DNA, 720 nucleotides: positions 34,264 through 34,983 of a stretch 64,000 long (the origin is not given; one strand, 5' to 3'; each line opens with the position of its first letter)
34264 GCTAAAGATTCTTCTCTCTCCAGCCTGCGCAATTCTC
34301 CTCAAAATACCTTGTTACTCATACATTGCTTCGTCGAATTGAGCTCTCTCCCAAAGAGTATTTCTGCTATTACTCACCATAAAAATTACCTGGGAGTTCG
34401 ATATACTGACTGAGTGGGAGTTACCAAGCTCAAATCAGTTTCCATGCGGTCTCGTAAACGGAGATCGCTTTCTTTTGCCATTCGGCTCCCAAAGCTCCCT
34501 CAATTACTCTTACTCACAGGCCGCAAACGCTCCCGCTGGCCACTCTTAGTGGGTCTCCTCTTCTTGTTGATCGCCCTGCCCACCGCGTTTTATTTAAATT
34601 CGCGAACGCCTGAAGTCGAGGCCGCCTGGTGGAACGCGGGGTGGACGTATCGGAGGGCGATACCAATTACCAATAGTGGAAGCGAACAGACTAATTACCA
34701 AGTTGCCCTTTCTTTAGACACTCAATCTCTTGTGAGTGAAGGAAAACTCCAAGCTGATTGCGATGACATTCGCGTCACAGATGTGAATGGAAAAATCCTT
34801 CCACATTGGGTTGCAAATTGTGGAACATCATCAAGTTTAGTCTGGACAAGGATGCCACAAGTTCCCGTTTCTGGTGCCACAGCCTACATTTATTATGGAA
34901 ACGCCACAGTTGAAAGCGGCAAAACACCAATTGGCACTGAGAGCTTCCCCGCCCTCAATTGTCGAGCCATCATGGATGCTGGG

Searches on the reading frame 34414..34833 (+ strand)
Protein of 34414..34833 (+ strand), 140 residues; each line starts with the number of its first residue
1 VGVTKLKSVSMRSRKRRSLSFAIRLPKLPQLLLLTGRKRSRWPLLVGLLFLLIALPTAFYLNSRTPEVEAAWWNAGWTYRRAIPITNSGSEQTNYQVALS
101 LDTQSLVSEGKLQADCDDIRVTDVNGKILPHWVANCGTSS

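Call 24: find_related_loci(query=A2, collection=genome_contigs, flank=3000)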
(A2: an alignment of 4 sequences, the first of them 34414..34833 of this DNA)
Query A2 (140 aa) in genome_contigs; peptide patterns used: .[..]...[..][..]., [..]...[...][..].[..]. (x = any residue, [..] = any of these).
267 stretches matched a pattern; 67 encode a relative of the query (tblastn E <= 1e-3); 67 distinct loci.
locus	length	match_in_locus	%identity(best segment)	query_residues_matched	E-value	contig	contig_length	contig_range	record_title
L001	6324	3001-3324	47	37-140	2e-32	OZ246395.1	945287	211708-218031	MAG: uncultured Candidatus Saccharibacteria bacterium isolate SRP292972_co1_112 genome assembly, chromosome: 1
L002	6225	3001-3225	63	68-140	3e-29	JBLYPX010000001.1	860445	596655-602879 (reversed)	MAG: Candidatus Komeilibacteria bacterium isolate KTG4t2parc1 KTG4t2parc1, whole genome shotgun sequence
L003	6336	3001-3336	46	31-139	2e-27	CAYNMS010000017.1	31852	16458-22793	MAG TPA_asm: uncultured Pseudomonadales bacterium isolate SRP239054_co1_52 genome assembly, contig: NODE_894_length_3185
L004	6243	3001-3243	51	51-131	2e-26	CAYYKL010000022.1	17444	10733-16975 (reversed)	MAG TPA_asm: uncultured Pseudomonadales bacterium isolate SRP192515_co2_10 genome assembly, contig: NODE_2657_length_174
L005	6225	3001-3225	56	67-140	2e-26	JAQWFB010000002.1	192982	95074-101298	MAG: Candidatus Shapirobacteria bacterium isolate STF2_89 NODE_43_length_192982_cov_20.483949_Sandtown_F2, whole genome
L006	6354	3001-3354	48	18-133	9e-24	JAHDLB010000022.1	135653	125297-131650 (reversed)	MAG: Anaerolineae bacterium isolate LM3-B4.2 k141_29722, whole genome shotgun sequence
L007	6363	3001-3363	41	20-140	2e-22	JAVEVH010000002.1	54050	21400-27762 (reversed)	MAG: Candidatus Dojkabacteria bacterium isolate BF4_117 NODE_1672_length_54050_cov_6.583128_Biofilm4, whole genome shotg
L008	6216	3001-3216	52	61-133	2e-22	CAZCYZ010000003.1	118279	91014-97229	MAG TPA_asm: uncultured Gammaproteobacteria bacterium isolate SRP192927_co7_728 genome assembly, contig: NODE_155_length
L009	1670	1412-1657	46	44-125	2e-22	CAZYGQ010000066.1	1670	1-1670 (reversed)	MAG TPA_asm: uncultured Candidatus Saccharibacteria bacterium isolate binchicken_co39_443 genome assembly, contig: NODE_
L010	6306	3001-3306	42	41-140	3e-22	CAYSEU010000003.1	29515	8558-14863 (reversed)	MAG TPA_asm: uncultured Candidatus Saccharibacteria bacterium isolate binchicken_co220_104 genome assembly, contig: NODE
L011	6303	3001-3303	41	41-139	5e-22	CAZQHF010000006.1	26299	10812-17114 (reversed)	MAG TPA_asm: uncultured Candidatus Saccharibacteria bacterium isolate binchicken_co27_102 genome assembly, contig: NODE_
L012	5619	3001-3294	40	44-140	5e-22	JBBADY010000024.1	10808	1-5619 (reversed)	MAG: Candidatus Dojkabacteria bacterium isolate SO_2017_LW2_135 scaffold_13246_c1_LW138R_2017, whole genome shotgun sequ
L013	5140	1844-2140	45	44-140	8e-22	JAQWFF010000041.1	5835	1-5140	MAG: Candidatus Dojkabacteria bacterium isolate STF2_92 NODE_48695_length_5835_cov_3.858094_Sandtown_F2, whole genome sh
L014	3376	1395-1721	43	37-140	8e-22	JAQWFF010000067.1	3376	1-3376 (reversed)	MAG: Candidatus Dojkabacteria bacterium isolate STF2_92 NODE_119107_length_3376_cov_1.255155_Sandtown_F2, whole genome s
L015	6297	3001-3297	41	44-140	6e-22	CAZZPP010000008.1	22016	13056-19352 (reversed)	MAG TPA_asm: uncultured Candidatus Saccharibacteria bacterium isolate binchicken_co22_222 genome assembly, contig: NODE_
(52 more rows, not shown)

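Call 46: find_related_loci(query=A2, collection=metagenome_contigs, flank=2000)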
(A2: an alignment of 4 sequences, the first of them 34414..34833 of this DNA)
Query A2 (140 aa) in metagenome_contigs; peptide patterns used: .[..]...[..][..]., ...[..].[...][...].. (x = any residue, [..] = any of these).
240 stretches matched a pattern; 6 encode a relative of the query (tblastn E <= 1e-3); 6 distinct loci.
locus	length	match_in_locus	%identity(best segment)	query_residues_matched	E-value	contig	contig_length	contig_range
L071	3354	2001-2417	52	1-140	2e-39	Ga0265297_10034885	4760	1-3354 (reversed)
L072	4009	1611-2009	49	1-133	7e-34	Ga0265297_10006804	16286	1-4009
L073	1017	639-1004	50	18-140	6e-28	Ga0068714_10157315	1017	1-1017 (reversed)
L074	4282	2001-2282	47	41-133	2e-24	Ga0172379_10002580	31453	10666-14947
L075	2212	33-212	35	70-133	2e-8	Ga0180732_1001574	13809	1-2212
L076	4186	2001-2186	28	70-135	3e-7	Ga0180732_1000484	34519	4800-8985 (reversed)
